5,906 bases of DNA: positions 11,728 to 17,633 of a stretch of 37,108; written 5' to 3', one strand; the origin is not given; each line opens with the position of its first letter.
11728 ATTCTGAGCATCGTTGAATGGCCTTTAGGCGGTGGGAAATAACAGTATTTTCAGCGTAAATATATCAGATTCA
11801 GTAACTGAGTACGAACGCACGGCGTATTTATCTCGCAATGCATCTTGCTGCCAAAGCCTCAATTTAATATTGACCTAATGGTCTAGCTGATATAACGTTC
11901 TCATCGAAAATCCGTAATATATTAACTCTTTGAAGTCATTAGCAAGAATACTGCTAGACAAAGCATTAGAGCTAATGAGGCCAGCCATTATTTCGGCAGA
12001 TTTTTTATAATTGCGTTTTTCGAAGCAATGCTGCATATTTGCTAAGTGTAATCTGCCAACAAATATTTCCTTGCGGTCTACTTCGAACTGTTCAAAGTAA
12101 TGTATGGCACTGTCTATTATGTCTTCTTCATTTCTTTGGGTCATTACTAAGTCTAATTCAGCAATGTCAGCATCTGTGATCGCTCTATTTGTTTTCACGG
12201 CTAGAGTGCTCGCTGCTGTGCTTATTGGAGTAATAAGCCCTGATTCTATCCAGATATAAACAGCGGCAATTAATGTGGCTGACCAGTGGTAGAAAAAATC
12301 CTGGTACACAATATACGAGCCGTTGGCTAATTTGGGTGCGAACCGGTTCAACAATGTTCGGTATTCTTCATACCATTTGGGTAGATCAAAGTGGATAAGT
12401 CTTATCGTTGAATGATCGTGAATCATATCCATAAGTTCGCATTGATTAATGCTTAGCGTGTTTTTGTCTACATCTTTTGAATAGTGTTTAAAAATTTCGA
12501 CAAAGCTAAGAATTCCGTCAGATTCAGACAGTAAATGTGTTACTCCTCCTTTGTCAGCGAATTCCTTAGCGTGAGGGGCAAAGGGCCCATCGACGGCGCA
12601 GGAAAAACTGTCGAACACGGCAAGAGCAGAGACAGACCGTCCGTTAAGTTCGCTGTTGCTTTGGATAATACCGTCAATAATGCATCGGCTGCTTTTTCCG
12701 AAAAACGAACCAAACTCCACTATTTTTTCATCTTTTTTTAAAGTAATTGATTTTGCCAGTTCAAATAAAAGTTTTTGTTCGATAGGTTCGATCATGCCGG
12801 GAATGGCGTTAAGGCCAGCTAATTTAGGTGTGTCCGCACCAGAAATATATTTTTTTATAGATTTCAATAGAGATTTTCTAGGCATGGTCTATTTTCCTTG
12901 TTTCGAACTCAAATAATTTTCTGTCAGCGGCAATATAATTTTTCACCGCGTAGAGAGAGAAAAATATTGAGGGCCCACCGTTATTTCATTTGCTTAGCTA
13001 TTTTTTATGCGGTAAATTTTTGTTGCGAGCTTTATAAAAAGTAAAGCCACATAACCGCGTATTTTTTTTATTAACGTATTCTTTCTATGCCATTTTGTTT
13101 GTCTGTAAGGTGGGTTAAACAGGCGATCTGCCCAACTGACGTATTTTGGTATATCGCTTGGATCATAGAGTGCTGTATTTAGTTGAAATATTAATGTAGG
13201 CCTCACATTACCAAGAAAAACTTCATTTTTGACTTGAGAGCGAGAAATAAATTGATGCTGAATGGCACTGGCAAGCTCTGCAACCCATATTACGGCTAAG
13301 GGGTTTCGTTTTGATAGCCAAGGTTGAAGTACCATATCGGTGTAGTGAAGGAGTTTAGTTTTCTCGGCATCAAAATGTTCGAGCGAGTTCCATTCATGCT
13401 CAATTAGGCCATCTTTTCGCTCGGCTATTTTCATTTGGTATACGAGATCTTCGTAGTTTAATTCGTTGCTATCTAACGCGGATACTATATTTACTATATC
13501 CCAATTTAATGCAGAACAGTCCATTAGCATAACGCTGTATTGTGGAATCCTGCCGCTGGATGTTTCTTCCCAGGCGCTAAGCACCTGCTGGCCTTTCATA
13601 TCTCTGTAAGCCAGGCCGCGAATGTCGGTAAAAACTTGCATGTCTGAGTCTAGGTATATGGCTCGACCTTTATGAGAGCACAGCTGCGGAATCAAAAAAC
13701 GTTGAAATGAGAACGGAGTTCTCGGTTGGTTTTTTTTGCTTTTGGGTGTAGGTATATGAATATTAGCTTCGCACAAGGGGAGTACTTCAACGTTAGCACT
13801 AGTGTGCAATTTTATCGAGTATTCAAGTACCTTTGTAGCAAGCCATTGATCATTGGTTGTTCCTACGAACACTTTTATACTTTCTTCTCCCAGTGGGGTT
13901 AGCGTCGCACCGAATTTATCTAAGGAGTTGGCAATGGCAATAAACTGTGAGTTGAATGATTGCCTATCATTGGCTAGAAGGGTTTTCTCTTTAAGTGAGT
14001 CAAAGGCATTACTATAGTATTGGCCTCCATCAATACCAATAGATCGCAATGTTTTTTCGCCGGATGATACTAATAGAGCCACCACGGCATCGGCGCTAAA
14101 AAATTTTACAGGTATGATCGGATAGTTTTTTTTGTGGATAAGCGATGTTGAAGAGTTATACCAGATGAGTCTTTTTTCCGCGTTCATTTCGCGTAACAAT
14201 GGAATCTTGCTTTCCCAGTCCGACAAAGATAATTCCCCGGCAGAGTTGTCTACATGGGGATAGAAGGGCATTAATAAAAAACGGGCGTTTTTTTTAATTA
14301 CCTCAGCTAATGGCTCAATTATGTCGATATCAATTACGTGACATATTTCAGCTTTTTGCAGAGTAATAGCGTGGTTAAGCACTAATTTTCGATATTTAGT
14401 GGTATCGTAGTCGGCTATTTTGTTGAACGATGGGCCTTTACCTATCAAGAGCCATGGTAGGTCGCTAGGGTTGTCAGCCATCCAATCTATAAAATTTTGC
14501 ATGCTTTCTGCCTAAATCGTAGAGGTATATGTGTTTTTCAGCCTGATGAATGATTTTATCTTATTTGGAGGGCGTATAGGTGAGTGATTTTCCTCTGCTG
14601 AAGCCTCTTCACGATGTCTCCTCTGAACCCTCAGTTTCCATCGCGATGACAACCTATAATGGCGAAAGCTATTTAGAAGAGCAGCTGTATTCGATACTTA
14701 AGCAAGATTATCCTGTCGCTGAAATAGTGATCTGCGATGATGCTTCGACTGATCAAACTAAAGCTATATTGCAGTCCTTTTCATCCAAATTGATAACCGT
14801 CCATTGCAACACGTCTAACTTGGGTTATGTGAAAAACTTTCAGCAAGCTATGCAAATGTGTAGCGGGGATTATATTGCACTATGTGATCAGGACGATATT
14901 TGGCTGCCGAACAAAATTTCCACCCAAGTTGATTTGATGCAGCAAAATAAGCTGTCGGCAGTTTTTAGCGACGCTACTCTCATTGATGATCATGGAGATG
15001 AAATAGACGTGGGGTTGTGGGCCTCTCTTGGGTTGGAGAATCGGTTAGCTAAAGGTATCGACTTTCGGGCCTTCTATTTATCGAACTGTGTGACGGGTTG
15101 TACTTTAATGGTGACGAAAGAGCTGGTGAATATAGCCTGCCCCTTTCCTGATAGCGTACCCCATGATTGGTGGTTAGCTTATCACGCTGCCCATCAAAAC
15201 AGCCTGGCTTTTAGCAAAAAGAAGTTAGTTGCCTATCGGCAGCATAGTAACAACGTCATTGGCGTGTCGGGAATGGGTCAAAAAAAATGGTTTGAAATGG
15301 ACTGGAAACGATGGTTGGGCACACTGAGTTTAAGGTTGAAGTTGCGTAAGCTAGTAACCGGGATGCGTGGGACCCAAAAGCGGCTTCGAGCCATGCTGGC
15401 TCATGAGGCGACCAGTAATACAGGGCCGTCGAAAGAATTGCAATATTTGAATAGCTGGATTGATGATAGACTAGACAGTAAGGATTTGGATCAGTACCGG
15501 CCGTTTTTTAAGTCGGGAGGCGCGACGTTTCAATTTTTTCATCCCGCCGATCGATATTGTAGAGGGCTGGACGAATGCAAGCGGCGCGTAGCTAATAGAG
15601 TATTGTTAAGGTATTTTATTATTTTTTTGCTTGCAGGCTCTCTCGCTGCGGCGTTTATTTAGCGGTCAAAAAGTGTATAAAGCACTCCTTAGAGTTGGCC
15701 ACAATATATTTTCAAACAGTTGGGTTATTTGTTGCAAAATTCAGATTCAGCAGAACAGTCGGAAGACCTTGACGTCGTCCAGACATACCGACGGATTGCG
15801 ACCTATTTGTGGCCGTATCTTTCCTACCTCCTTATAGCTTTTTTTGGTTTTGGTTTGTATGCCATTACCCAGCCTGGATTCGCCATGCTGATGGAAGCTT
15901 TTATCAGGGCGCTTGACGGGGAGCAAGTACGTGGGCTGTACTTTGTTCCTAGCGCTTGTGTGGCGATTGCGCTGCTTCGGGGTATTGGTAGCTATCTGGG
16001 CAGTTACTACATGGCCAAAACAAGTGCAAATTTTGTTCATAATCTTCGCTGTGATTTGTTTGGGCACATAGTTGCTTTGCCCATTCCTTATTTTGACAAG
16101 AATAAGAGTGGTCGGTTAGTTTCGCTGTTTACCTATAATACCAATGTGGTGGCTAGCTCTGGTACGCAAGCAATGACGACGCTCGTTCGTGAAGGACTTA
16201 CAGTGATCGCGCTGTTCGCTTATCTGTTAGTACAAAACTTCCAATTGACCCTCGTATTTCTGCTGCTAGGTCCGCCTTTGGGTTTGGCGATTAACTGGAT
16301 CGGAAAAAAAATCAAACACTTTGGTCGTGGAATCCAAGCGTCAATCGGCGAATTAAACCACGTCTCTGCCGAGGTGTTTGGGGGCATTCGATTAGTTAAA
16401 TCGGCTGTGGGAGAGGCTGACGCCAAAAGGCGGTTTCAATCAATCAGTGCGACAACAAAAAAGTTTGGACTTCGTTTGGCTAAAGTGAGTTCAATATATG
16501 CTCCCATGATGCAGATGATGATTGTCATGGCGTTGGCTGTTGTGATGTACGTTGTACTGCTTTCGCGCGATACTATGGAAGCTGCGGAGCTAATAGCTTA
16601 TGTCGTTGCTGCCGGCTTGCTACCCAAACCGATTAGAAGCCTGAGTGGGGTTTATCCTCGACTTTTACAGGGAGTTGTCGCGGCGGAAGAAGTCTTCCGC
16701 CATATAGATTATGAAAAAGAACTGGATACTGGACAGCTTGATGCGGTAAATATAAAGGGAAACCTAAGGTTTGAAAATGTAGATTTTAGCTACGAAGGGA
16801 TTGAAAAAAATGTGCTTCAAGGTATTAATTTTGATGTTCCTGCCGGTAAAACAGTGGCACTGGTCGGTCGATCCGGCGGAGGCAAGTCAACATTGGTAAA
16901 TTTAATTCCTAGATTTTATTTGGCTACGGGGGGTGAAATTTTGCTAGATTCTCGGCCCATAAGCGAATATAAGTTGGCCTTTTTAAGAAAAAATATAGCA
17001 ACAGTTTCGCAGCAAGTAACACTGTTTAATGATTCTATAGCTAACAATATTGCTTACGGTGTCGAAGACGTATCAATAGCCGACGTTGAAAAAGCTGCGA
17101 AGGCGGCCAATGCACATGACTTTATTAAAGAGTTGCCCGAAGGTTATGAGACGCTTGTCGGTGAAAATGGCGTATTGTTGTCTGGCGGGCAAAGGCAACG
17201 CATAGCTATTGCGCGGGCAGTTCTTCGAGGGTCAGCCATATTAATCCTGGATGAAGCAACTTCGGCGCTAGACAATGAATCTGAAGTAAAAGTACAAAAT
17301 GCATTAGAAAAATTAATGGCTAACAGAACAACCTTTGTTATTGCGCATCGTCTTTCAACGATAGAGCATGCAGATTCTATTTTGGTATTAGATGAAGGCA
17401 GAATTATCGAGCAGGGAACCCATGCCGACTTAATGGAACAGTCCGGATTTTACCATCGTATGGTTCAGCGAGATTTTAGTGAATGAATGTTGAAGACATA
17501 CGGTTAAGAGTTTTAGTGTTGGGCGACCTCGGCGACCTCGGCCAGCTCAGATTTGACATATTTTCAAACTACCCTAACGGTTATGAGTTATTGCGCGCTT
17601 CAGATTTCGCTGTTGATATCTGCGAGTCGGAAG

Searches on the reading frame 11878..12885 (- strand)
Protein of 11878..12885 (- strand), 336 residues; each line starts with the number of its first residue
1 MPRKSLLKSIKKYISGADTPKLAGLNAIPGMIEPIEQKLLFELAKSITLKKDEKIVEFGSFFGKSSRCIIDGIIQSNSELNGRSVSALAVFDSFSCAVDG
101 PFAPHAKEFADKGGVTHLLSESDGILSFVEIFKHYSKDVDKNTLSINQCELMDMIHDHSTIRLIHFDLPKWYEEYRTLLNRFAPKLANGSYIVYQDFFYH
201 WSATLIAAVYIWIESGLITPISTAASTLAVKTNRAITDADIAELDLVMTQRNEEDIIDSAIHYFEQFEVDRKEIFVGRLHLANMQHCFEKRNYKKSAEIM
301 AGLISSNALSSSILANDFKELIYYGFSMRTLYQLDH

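Call 24: search_protein_families(library=pfam, proteins=[window:11878-12885:-], max_evalue=0.00001)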
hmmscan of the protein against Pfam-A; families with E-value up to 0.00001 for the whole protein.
window:11878-12885:- (336 aa): 1 family
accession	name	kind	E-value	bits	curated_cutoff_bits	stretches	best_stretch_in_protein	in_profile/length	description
PF13578.12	Methyltransf_24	-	3.6e-06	28.2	26.3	1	56-196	1-104/105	Methyltransferase domain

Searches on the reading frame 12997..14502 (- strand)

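Call 24: search_protein_families(library=pfam, proteins=[window:12997-14502:-], max_evalue=0.00001)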
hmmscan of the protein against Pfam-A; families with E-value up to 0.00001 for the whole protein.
window:12997-14502:- (502 aa): 1 family
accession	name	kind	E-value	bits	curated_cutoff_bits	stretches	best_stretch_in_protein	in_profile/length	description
PF01501.26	Glyco_transf_8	-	2e-06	28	24.3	0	253-316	74-136/253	Glycosyl transferase family 8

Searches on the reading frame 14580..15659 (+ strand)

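Call 24: search_protein_families(library=pfam, proteins=[window:14580-15659:+], max_evalue=0.00001)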
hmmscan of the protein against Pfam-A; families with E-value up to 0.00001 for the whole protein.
window:14580-15659:+ (360 aa): 3 families
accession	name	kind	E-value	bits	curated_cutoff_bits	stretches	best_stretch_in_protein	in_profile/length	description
PF00535.33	Glycos_transf_2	-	6.9e-29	101.4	23.3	1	20-174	1-155/168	Glycosyl transferase family 2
PF13641.12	Glyco_tranf_2_3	-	3.3e-12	47.3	27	1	17-128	1-119/230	Glycosyltransferase like family 2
PF10111.15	Glyco_tranf_2_2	-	1.2e-07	31.9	27.3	1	18-128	1-114/276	Glycosyltransferase like family 2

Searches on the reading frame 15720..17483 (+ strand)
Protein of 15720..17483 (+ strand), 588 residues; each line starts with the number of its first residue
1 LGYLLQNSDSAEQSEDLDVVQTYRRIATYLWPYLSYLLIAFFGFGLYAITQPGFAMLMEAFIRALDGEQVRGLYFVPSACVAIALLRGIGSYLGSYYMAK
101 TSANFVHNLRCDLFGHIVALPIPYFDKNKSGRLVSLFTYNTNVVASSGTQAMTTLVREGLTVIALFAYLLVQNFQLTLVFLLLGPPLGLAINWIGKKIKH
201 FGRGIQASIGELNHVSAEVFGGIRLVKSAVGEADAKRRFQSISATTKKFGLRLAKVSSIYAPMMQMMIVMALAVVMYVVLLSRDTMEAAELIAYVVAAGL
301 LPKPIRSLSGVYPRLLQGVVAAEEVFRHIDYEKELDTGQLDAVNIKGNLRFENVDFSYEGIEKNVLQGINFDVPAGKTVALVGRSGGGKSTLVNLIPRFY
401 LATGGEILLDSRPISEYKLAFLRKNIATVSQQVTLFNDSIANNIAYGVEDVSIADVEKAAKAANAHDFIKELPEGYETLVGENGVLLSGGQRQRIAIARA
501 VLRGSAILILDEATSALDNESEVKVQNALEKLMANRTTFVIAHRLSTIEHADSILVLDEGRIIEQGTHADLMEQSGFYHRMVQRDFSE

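Call 3: search_protein_families(library=pfam, proteins=[window:15720-17483:+], max_evalue=0.01)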
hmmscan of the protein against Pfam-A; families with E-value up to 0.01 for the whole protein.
window:15720-17483:+ (588 aa): 6 families
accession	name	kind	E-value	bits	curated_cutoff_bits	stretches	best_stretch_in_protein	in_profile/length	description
PF00664.28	ABC_membrane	-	1.2e-37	130.6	28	1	39-299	3-268/274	ABC transporter transmembrane region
PF00005.33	ABC_tran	-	3.9e-32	112.2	25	1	366-515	1-137/137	ABC transporter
PF02463.25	SMC_N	-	1.4e-07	31.6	40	1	378-555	26-209/220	RecF/RecN/SMC N terminal domain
PF09818.15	ABC_ATPase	-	0.00089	18.8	23.2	1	460-517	132-188/283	P-loop domain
PF03193.22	RsgA_GTPase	-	0.0015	18.8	30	1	375-396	105-126/174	RsgA GTPase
PF01935.23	DUF87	-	0.0037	17.8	23.2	1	377-543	24-185/220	Helicase HerA, central domain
